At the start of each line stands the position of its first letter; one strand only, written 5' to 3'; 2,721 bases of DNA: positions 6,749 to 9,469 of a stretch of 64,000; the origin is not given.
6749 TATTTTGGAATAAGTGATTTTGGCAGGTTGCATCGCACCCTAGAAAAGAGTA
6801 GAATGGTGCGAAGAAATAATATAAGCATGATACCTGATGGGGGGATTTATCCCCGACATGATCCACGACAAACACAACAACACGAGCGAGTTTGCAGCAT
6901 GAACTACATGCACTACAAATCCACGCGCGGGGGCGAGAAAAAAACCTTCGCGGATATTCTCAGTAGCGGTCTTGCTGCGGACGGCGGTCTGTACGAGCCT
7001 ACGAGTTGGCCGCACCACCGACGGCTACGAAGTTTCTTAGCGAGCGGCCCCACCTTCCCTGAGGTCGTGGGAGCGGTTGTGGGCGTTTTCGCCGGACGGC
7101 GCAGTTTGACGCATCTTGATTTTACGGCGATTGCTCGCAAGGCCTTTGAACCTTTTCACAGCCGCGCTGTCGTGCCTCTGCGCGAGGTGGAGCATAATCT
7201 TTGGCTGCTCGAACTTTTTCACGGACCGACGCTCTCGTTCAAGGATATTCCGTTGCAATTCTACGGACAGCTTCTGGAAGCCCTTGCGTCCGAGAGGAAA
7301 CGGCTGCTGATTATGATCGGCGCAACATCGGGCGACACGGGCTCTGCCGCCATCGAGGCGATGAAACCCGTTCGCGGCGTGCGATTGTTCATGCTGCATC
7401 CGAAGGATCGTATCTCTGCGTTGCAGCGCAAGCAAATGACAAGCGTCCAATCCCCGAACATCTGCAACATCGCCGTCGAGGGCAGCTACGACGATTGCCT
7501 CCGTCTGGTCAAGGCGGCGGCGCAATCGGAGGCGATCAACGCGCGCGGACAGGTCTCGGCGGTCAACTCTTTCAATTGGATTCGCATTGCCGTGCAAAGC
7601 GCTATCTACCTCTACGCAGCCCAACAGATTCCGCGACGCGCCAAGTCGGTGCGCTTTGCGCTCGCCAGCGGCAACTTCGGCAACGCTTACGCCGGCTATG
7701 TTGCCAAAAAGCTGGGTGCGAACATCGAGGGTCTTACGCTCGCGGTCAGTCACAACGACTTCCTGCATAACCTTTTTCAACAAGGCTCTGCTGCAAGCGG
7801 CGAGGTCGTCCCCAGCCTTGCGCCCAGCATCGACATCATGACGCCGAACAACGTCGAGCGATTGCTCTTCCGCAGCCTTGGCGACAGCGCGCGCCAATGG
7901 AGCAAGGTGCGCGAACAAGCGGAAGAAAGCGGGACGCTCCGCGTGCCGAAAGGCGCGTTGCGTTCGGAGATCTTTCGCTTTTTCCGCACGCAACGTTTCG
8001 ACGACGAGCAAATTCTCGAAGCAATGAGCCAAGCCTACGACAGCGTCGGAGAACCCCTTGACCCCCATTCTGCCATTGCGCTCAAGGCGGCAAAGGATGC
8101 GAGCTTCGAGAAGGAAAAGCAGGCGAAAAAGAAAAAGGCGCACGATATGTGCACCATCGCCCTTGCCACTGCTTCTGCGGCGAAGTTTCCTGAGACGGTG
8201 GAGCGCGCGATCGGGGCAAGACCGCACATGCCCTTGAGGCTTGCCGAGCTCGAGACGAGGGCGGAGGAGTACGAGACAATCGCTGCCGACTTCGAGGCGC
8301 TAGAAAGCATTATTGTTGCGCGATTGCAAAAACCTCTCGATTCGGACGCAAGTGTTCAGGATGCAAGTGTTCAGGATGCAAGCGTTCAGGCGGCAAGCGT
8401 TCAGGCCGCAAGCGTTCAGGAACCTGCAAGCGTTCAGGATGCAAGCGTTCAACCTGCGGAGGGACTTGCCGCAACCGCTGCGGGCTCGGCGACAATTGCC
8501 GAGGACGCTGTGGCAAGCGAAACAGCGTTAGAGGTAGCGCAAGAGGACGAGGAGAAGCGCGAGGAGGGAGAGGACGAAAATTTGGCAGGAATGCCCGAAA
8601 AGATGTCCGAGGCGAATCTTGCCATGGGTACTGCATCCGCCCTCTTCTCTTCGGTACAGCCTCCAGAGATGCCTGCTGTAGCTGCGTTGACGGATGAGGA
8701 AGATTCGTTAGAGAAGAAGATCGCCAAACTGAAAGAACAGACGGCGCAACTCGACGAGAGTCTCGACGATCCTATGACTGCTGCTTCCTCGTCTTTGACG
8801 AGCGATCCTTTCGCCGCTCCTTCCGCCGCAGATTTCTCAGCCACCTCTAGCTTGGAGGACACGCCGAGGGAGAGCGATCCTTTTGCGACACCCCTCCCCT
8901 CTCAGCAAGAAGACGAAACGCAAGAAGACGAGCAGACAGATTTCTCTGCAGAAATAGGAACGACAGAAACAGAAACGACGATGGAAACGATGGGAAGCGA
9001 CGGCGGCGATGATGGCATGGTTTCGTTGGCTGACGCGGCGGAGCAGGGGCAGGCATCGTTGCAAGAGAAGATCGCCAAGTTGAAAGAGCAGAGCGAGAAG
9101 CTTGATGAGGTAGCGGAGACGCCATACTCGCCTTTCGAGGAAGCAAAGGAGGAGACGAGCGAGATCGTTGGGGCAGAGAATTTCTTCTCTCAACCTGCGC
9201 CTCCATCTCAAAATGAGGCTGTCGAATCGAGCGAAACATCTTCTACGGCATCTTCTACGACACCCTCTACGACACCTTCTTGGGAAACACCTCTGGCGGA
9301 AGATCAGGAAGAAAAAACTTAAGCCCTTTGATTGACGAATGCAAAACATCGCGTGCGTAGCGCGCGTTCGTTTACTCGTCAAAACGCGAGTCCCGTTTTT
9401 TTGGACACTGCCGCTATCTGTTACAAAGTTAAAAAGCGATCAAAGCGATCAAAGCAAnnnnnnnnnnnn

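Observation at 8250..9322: Threonine synthase fused in-frame to a 330-aa acidic, tandem-repeat tail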

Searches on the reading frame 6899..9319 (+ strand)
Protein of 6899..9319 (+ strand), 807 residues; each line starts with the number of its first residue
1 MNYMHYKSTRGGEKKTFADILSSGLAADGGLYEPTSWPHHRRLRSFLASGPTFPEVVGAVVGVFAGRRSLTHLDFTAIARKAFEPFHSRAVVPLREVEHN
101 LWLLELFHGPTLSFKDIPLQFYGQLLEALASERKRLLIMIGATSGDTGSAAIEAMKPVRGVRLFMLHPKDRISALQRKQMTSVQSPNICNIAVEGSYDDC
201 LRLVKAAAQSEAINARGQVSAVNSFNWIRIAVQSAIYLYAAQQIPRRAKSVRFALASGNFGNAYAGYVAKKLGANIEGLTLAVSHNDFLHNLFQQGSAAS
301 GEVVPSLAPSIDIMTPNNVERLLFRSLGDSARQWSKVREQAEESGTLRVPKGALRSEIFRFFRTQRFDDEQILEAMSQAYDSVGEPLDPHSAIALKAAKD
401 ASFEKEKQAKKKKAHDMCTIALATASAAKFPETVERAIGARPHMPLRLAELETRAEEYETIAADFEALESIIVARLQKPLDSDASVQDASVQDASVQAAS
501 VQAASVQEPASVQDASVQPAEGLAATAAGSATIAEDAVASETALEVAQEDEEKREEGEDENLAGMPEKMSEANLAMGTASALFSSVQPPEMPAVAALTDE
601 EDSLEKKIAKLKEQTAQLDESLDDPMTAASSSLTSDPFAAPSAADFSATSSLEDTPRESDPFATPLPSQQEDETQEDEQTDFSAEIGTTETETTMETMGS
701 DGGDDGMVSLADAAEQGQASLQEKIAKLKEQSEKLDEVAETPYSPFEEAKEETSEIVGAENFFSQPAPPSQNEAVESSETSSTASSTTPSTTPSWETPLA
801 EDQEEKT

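Call 4: search_protein_families(library=pfam, proteins=[window:6899-9319:+], max_evalue=1)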
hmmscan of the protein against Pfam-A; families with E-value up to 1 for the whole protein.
window:6899-9319:+ (807 aa): 6 families
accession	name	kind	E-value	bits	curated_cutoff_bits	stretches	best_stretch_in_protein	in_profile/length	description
PF00291.31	PALP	-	7.7e-17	62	35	2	96-330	19-240/295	Pyridoxal-phosphate dependent enzyme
PF14821.11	Thr_synth_N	-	3e-11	43.7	25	1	5-83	1-79/79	Threonine synthase N terminus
PF24857.1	THR4_C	-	8.2e-06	26.3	27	1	406-472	9-83/85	Threonine synthase, C-terminal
PF10211.14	Ax_dynein_light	-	0.13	12.7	26.4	0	713-755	116-158/187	Axonemal dynein light chain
PF16326.10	ABC_tran_CTD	-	0.43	11.3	32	1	602-627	11-36/69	ABC transporter C-terminal domain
PF08286.16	Spc24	-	0.55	10.9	25.3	0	595-624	14-43/109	Spc24 subunit of Ndc80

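Call 5: search_protein_families(library=ncbifam, proteins=[window:6899-9319:+], max_evalue=1)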
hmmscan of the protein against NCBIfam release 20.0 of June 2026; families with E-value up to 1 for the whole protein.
window:6899-9319:+ (807 aa): 2 families
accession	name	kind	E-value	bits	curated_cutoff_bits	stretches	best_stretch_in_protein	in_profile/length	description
TIGR00260.1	thrC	equivalog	1.8e-64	218.1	167.1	1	74-438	14-332/340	threonine synthase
TIGR04523.1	Mplasa_alph_rch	subfamily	0.041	11.8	270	0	714-757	622-665/745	helix-rich protein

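Call 6: find_homologous_proteins(query=window:6899-9319:+)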
Query window:6899-9319:+ (807 aa): 7222 proteins with E <= 0.001 among 8000 candidates; the best 120 are listed.
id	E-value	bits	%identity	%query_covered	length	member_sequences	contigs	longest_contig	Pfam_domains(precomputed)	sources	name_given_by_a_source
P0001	0.0e+0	1734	100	100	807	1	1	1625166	PF00291.32,PF24857.2,PF14821.12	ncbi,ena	-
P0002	0.0e+0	1418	85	97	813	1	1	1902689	PF00291.32,PF24857.2,PF14821.12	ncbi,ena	-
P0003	0.0e+0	1392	78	97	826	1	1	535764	PF00291.32,PF24857.2,PF14821.12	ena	-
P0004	0.0e+0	1384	82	97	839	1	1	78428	PF00291.32,PF24857.2,PF14821.12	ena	-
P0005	0.0e+0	1050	62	100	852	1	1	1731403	PF00291.32,PF24857.2,PF14821.12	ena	-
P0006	0.0e+0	1040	64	97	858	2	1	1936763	PF00291.32,PF24857.2,PF14821.12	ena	-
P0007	0.0e+0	1026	64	95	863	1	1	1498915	PF00291.32,PF24857.2,PF14821.12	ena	-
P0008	1.7e-199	683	62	59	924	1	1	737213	PF00291.32,PF24857.2,PF14821.12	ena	-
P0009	1.1e-198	681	49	91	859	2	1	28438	PF00291.32,PF24857.2,PF14821.12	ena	-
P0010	2.7e-193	663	47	92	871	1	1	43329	PF00291.32,PF24857.2,PF14821.12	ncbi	-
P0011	2.6e-104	369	44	59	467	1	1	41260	PF00291.32,PF24857.2,PF14821.12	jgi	-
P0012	6.3e-104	367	42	59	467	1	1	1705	PF00291.32,PF24857.2,PF14821.12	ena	-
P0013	8.9e-104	367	43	58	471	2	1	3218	PF00291.32,PF24857.2,PF14821.12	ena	-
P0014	1.2e-103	366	42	59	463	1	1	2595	PF00291.32,PF24857.2,PF14821.12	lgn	-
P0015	6.5e-103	364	43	59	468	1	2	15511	PF00291.32,PF24857.2,PF14821.12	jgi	-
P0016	6.6e-103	364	41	59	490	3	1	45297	PF00291.32,PF24857.2,PF14821.12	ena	-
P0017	7.6e-103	364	43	59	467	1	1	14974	PF00291.32,PF24857.2,PF14821.12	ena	-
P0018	8.3e-103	364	42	59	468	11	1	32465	PF00291.32,PF24857.2,PF14821.12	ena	-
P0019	1.2e-102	363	42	58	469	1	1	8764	PF00291.32,PF24857.2,PF14821.12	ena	-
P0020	1.4e-102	363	42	59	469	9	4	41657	PF00291.32,PF24857.2,PF14821.12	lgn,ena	-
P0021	1.5e-102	363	41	58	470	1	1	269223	PF00291.32,PF24857.2,PF14821.12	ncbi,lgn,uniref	ncbi:threonine synthase [Dongia sp.]|uniref:threonine synthase n=1 Tax=Dongia sp. TaxID=1977262 RepI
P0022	1.6e-102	363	41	59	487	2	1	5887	PF00291.32,PF24857.2,PF14821.12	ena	-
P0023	2.9e-102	362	41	58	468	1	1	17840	PF00291.32,PF24857.2,PF14821.12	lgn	-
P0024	3.0e-102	362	41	58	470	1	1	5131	PF00291.32,PF24857.2,PF14821.12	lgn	-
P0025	3.9e-102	361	42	59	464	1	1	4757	PF00291.32,PF24857.2,PF14821.12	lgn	-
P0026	4.5e-102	361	42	58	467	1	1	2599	PF00291.32,PF24857.2,PF14821.12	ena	-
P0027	4.8e-102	361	40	58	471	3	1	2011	PF00291.32,PF24857.2,PF14821.12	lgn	-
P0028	5.1e-102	361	41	58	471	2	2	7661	PF00291.32,PF24857.2,PF14821.12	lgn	-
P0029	6.2e-102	361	43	58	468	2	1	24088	PF00291.32,PF24857.2,PF14821.12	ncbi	-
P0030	6.8e-102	361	40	58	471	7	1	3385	PF00291.32,PF24857.2,PF14821.12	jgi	-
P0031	7.3e-102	361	41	58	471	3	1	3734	PF00291.32,PF24857.2,PF14821.12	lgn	-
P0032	7.9e-102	360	42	58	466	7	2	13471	PF00291.32,PF24857.2,PF14821.12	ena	-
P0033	8.5e-102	360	43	58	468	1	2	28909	PF00291.32,PF24857.2,PF14821.12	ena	-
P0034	1.0e-101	360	42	58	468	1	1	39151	PF00291.32,PF24857.2,PF14821.12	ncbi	-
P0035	1.2e-101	360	42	59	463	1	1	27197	PF00291.32,PF24857.2,PF14821.12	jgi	jgi:threonine synthase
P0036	1.4e-101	360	42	58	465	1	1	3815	PF00291.32,PF24857.2,PF14821.12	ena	-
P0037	1.7e-101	359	44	59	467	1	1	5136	PF00291.32,PF24857.2,PF14821.12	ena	-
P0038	1.8e-101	359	41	58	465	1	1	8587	PF00291.32,PF24857.2,PF14821.12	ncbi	-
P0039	1.9e-101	359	40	58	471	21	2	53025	PF00291.32,PF24857.2,PF14821.12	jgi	jgi:threonine synthase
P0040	2.0e-101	359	44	59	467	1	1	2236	PF00291.32,PF24857.2,PF14821.12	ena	-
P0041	2.0e-101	359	40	58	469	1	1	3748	PF00291.32,PF24857.2,PF14821.12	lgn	-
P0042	2.3e-101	359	42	58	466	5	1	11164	PF00291.32,PF24857.2,PF14821.12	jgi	jgi:threonine synthase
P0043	2.6e-101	359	41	58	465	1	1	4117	PF00291.32,PF24857.2,PF14821.12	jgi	-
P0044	3.0e-101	359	42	59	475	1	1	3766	PF00291.32,PF24857.2,PF14821.12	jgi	jgi:threonine synthase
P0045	3.0e-101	358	42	58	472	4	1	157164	PF00291.32,PF24857.2,PF14821.12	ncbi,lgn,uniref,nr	ncbi:threonine synthase [Limibacillus halophilus]|uniref:Threonine synthase n=1 Tax=Limibacillus hal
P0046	3.3e-101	358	43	59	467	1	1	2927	PF00291.32,PF24857.2,PF14821.12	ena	-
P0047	3.3e-101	358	41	58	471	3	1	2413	PF00291.32,PF24857.2,PF14821.12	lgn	-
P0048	3.7e-101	358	43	59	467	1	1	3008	PF00291.32,PF24857.2,PF14821.12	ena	-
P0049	3.9e-101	358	41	58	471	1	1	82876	PF00291.32,PF24857.2,PF14821.12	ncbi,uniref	ncbi:threonine synthase [Dongia sp.]|uniref:threonine synthase n=1 Tax=Dongia sp. TaxID=1977262 RepI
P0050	4.0e-101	358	41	58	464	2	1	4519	PF00291.32,PF24857.2,PF14821.12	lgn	-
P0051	4.3e-101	358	42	59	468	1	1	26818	PF00291.32,PF24857.2,PF14821.12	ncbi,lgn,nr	ncbi:MAG: threonine synthase [Rhodospirillales bacterium]|nr:threonine synthase [Rhodospirillales ba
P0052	4.9e-101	358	43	59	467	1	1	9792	PF00291.32,PF24857.2,PF14821.12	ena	-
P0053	5.0e-101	358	41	58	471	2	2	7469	PF00291.32,PF24857.2,PF14821.12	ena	-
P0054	6.2e-101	357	41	58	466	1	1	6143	PF00291.32,PF24857.2,PF14821.12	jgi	-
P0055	6.8e-101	357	42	58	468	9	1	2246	PF00291.32,PF24857.2,PF14821.12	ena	-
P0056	7.2e-101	357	42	59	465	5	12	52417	PF00291.32,PF24857.2,PF14821.12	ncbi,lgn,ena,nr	ncbi:MAG TPA: threonine synthase [Dongiaceae bacterium]|nr:threonine synthase [Dongiaceae bacterium]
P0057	8.6e-101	357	42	58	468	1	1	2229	PF00291.32,PF24857.2,PF14821.12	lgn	-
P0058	8.6e-101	357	41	58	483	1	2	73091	PF00291.32,PF24857.2,PF14821.12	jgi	-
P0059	1.1e-100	357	42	59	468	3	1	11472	PF00291.32,PF24857.2,PF14821.12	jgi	jgi:threonine synthase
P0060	1.2e-100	356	40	58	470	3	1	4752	PF00291.32,PF24857.2,PF14821.12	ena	-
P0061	1.2e-100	356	42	58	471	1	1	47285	PF00291.32,PF24857.2,PF14821.12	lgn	-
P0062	1.2e-100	356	41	58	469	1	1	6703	PF00291.32,PF24857.2,PF14821.12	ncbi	-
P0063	1.4e-100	356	43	59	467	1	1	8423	PF00291.32,PF24857.2,PF14821.12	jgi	jgi:threonine synthase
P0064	1.4e-100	356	42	59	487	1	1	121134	PF00291.32,PF24857.2,PF14821.12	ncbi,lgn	ncbi:MAG: threonine synthase [Gemmatimonas sp.]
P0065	1.5e-100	356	43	59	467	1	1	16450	PF00291.32,PF24857.2,PF14821.12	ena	-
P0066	1.7e-100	356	41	58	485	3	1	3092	PF00291.32,PF24857.2,PF14821.12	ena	-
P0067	1.7e-100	356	42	58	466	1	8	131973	PF00291.32,PF24857.2,PF14821.12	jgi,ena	-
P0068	1.9e-100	356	41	58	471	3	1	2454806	PF00291.32,PF24857.2,PF14821.12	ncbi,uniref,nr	ncbi:threonine synthase [Dongia rigui]|uniref:Threonine synthase n=1 Tax=Dongia rigui TaxID=940149 R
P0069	1.9e-100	356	43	59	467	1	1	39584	PF00291.32,PF24857.2,PF14821.12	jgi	jgi:threonine synthase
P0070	2.4e-100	355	42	58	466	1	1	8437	PF00291.32,PF24857.2,PF14821.12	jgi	jgi:threonine synthase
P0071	2.7e-100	355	40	59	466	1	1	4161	PF00291.32,PF24857.2,PF14821.12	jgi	-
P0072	2.7e-100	355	42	58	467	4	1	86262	PF00291.32,PF24857.2,PF14821.12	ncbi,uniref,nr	ncbi:threonine synthase [Magnetospirillum moscoviense]|uniref:Threonine synthase n=1 Tax=Magnetospir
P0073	3.1e-100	355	42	58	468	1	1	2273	PF00291.32,PF24857.2,PF14821.12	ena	-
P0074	3.3e-100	355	41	58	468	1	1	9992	PF00291.32,PF24857.2,PF14821.12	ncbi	-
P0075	3.5e-100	355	41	58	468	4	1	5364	PF00291.32,PF24857.2,PF14821.12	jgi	jgi:threonine synthase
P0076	3.6e-100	355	42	58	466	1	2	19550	PF00291.32,PF24857.2,PF14821.12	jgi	jgi:threonine synthase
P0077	3.7e-100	355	41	58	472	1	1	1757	PF00291.32,PF24857.2,PF14821.12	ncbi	-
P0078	4.3e-100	355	42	58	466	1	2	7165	PF00291.32,PF24857.2,PF14821.12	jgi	jgi:threonine synthase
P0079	5.5e-100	354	41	58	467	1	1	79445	PF00291.32,PF24857.2,PF14821.12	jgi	jgi:threonine synthase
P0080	5.8e-100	354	42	59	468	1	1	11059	PF00291.32,PF24857.2,PF14821.12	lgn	-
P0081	6.5e-100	354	40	58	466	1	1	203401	PF00291.32,PF24857.2,PF14821.12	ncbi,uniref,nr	ncbi:threonine synthase [Telmatospirillum sp.]|uniref:threonine synthase n=1 Tax=Telmatospirillum sp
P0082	7.0e-100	354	40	59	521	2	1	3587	PF00291.32,PF24857.2,PF14821.12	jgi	jgi:threonine synthase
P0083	7.1e-100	354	42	58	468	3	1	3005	PF00291.32,PF24857.2,PF14821.12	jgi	-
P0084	7.1e-100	354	41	59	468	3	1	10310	PF00291.32,PF24857.2,PF14821.12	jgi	jgi:threonine synthase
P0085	7.2e-100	354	42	58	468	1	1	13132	PF00291.32,PF24857.2,PF14821.12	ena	-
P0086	7.9e-100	354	41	58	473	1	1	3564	PF00291.32,PF24857.2,PF14821.12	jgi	jgi:threonine synthase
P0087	8.1e-100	354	40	58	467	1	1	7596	PF00291.32,PF24857.2,PF14821.12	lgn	-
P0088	8.2e-100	354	41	59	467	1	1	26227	PF00291.32,PF24857.2,PF14821.12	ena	-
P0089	8.5e-100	354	41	58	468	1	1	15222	PF00291.32,PF24857.2,PF14821.12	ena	-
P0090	9.5e-100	354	40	59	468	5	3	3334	PF00291.32,PF24857.2,PF14821.12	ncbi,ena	-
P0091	1.0e-99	353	41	58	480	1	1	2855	PF00291.32,PF24857.2,PF14821.12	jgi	jgi:threonine synthase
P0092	1.1e-99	353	41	58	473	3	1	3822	PF00291.32,PF24857.2,PF14821.12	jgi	-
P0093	1.1e-99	353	41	59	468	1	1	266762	PF00291.32,PF24857.2,PF14821.12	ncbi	ncbi:MAG: threonine synthase [Rhodospirillales bacterium]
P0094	1.2e-99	353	41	58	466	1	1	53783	PF00291.32,PF24857.2,PF14821.12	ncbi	-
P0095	1.3e-99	353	41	59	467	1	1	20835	PF00291.32,PF24857.2,PF14821.12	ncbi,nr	ncbi:MAG TPA: threonine synthase [Alphaproteobacteria bacterium]|nr:threonine synthase [Alphaproteob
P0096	1.5e-99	353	41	58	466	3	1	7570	PF00291.32,PF24857.2,PF14821.12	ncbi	-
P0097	1.7e-99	353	40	59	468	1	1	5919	PF00291.32,PF24857.2,PF14821.12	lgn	-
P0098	1.7e-99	353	42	59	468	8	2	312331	PF00291.32,PF24857.2,PF14821.12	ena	-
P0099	1.7e-99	353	41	58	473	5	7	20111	PF00291.32,PF24857.2,PF14821.12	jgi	jgi:threonine synthase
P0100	1.8e-99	353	42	58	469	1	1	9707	PF00291.32,PF24857.2,PF14821.12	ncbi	-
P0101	1.9e-99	353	41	59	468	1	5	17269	PF00291.32,PF24857.2,PF14821.12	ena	-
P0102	2.1e-99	352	40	58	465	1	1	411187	PF00291.32,PF24857.2,PF14821.12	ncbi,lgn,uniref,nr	ncbi:Threonine synthase [Caenispirillum salinarum AK4]|uniref:Threonine synthase n=1 Tax=Caenispiril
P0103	2.2e-99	352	42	58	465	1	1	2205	PF00291.32,PF24857.2,PF14821.12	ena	-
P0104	2.3e-99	352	42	58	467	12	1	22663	PF00291.32,PF24857.2,PF14821.12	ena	-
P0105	2.5e-99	352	42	58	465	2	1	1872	PF00291.32,PF24857.2,PF14821.12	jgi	-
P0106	2.6e-99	352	40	59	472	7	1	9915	PF00291.32,PF24857.2,PF14821.12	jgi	jgi:threonine synthase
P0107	2.8e-99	352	40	58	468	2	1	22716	PF00291.32,PF24857.2,PF14821.12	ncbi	-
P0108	2.8e-99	352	40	58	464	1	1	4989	PF00291.32,PF24857.2,PF14821.12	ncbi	-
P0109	3.0e-99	352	41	58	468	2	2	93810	PF00291.32,PF24857.2,PF14821.12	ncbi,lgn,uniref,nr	ncbi:MAG: threonine synthase [Pseudomonadota bacterium]|uniref:threonine synthase n=1 Tax=Fodinicurv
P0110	3.0e-99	352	42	58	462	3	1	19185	PF00291.32,PF24857.2,PF14821.12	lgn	-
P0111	3.2e-99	352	41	58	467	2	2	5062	PF00291.32,PF24857.2,PF14821.12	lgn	-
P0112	3.2e-99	352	41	58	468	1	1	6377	PF00291.32,PF24857.2,PF14821.12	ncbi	ncbi:MAG: threonine synthase [Alphaproteobacteria bacterium]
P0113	3.5e-99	352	42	57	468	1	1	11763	PF00291.32,PF24857.2,PF14821.12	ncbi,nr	ncbi:MAG: threonine synthase [Magnetospirillum sp.]|nr:threonine synthase [Magnetospirillum sp.]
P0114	3.5e-99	352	41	59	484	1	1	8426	PF00291.32,PF24857.2,PF14821.12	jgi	jgi:threonine synthase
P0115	3.7e-99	352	41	58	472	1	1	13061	PF00291.32,PF24857.2,PF14821.12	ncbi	ncbi:MAG: threonine synthase [Kiloniellales bacterium]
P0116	3.9e-99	352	42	58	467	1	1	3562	PF00291.32,PF24857.2,PF14821.12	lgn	-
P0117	4.0e-99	351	41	58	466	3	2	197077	PF00291.32,PF24857.2,PF14821.12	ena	-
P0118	4.6e-99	351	41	58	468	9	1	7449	PF00291.32,PF24857.2,PF14821.12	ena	-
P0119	4.7e-99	351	40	58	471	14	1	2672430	PF00291.32,PF24857.2,PF14821.12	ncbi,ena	-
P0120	4.7e-99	351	42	58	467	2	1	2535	PF00291.32,PF24857.2,PF14821.12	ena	-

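Call 10: find_encoding_contigs(protein=P0008, flank=6000, max_places=3)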
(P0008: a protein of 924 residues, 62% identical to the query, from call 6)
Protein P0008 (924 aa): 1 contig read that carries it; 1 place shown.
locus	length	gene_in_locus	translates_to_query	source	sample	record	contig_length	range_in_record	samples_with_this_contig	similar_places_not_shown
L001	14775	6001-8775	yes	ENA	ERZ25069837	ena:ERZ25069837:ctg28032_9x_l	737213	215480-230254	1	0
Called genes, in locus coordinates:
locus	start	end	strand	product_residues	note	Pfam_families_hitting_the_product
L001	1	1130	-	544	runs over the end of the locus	PF22638:FlgK_D1, PF06429:Flg_bbr_C (weak)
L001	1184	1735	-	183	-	-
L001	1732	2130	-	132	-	PF10135:Rod-binding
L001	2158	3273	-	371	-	PF02119:FlgI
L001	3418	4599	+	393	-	PF00155:Aminotran_1_2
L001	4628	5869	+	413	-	-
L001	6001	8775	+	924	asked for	PF14821:Thr_synth_N, PF00291:PALP, PF24857:THR4_C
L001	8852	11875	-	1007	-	PF02739:5_3_exonuc_N, PF01367:5_3_exonuc, PF01612:DNA_pol_A_exo1, PF00476:DNA_pol_A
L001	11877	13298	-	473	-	-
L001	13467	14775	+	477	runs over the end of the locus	PF00587:tRNA-synt_2b, PF03129:HGTP_anticodon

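Call 11: find_encoding_contigs(protein=P0005, flank=6000, max_places=3)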
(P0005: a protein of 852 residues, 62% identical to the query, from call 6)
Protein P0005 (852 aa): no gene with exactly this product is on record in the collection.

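Call 24: find_encoding_contigs(protein=P0006, flank=3000, max_places=1)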
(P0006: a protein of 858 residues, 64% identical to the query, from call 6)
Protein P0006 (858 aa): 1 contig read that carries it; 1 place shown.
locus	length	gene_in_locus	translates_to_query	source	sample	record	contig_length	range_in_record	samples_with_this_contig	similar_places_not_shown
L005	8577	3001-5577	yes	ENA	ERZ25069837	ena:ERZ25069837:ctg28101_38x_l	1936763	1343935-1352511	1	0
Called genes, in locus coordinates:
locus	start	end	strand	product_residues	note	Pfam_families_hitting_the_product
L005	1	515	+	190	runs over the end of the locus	-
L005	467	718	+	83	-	PF07927:HicA_toxin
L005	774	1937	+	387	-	PF00155:Aminotran_1_2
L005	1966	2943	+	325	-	PF03167:UDG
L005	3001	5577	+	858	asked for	PF14821:Thr_synth_N, PF00291:PALP, PF24857:THR4_C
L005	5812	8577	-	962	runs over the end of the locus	PF02739:5_3_exonuc_N, PF01367:5_3_exonuc, PF01612:DNA_pol_A_exo1, PF00476:DNA_pol_A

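Call 25: find_encoding_contigs(protein=P0007, flank=3000, max_places=1)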
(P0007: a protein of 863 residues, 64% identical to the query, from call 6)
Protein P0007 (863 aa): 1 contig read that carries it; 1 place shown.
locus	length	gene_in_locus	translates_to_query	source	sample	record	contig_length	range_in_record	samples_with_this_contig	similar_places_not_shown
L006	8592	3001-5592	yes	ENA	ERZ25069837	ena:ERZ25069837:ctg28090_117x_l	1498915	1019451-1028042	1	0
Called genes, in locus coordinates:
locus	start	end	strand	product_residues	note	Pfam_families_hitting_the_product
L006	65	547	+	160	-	-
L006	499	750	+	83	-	PF07927:HicA_toxin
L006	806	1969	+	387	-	PF00155:Aminotran_1_2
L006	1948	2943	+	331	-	PF03167:UDG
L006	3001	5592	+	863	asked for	PF14821:Thr_synth_N, PF00291:PALP, PF24857:THR4_C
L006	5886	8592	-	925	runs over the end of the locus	PF02739:5_3_exonuc_N, PF01367:5_3_exonuc, PF01612:DNA_pol_A_exo1, PF00476:DNA_pol_A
